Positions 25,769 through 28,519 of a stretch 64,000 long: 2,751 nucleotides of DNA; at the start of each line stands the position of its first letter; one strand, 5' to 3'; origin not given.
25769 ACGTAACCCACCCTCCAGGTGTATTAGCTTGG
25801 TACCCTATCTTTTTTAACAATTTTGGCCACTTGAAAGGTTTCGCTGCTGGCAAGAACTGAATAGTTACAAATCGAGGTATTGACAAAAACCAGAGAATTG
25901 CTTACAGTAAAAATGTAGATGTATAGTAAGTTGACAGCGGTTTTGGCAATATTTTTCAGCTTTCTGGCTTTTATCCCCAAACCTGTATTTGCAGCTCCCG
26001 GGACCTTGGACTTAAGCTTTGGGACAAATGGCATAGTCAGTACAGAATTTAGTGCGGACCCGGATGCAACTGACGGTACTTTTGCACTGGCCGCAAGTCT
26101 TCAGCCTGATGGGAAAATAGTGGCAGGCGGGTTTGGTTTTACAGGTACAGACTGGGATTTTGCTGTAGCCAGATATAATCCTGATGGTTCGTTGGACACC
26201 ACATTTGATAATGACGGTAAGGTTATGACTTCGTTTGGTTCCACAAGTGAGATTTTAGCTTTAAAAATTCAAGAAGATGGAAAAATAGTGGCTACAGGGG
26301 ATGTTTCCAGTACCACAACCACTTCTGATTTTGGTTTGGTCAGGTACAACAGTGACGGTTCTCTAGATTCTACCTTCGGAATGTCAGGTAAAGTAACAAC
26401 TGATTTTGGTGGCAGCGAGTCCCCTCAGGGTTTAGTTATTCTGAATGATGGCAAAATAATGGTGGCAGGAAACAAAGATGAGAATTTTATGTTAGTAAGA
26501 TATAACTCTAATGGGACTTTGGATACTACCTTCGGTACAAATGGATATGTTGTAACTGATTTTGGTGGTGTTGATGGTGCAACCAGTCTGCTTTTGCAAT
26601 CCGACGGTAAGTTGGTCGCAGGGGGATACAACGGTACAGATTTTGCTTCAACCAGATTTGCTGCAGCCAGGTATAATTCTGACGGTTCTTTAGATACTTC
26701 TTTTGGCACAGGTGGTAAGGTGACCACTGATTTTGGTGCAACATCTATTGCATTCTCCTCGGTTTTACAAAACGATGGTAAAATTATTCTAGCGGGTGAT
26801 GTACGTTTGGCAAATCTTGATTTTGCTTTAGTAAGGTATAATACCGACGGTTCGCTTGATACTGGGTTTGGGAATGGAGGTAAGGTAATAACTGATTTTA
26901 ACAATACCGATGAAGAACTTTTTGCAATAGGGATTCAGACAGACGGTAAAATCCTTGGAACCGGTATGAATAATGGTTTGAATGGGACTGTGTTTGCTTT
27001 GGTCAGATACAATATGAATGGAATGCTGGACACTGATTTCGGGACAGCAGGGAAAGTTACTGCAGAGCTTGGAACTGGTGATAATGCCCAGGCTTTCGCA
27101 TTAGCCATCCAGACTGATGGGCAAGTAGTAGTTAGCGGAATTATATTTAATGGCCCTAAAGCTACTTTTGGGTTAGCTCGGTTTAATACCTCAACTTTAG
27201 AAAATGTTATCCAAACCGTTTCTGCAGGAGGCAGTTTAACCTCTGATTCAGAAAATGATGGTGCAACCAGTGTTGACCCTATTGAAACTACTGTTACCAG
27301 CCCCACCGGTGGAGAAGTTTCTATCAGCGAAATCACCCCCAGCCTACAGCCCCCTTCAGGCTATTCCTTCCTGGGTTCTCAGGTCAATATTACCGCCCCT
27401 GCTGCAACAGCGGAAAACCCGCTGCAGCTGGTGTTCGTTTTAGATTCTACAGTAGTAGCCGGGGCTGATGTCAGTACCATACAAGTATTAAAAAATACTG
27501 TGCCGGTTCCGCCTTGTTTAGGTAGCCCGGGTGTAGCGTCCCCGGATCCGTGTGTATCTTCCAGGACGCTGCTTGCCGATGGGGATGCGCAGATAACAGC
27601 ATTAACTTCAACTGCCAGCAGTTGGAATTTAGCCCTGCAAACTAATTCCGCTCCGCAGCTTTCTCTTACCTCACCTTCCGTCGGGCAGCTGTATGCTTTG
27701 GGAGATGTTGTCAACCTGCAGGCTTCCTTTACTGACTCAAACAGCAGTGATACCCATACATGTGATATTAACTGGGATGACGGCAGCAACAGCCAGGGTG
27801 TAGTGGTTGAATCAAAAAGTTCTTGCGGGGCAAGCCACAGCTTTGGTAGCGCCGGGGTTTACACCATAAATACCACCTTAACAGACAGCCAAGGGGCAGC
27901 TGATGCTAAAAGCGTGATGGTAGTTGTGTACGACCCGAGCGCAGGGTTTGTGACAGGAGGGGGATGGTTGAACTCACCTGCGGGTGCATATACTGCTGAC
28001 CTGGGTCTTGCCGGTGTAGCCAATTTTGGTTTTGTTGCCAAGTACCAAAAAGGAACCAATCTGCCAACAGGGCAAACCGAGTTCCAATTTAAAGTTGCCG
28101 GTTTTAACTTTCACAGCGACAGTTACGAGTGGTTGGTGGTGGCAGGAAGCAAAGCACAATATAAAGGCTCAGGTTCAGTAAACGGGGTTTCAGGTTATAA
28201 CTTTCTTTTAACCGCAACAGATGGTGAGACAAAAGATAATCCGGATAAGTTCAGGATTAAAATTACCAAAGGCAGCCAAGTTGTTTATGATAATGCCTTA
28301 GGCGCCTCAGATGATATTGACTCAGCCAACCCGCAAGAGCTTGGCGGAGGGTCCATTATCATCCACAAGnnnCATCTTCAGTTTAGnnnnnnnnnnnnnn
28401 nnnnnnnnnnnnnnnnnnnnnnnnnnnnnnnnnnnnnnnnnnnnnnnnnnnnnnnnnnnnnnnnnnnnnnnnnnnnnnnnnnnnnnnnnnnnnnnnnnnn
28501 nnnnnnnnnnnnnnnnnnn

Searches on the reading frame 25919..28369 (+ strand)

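Call 6: search_protein_families(library=pfam, proteins=[window:25919-28369:+], max_evalue=0.01)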
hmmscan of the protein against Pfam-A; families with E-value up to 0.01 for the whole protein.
window:25919-28369:+ (817 aa): 5 families
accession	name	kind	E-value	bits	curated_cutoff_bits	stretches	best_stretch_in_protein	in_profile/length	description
PF17164.10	DUF5122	-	2.2e-59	197.8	27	6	62-96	1-36/36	Domain of unknown function (DUF5122) beta-propeller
PF18911.6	PKD_4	-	3.5e-08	33.8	27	1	591-667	13-81/85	PKD domain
PF00801.26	PKD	-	0.00029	21.2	23.5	1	587-669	7-80/80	PKD domain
PF22352.2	K319L-like_PKD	-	0.0074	16.7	27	0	597-670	13-84/84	K319L-like, PKD domain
PF17957.7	Big_7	-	0.0094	17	24.1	0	579-608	1-30/70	Bacterial Ig domain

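Call 7: search_protein_families(library=ncbifam, proteins=[window:25919-28369:+], max_evalue=0.01)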
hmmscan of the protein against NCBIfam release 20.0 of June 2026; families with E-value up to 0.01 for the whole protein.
window:25919-28369:+ (817 aa): 3 families
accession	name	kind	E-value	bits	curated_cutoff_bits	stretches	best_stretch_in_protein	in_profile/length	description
TIGR02608.1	delta_60_rpt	domain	2.1e-108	354.1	76.5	6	280-327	5-54/55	delta-60 repeat domain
NF041523.1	post_COAP_1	domain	1.7e-07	31.7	40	1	677-787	1-101/115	post-COAP-1 domain-containing protein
NF058578.1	CPR_pilus_PamR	equivalog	8.5e-05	21.6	300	1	611-660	179-228/297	pilus system RbmA-like protein PamR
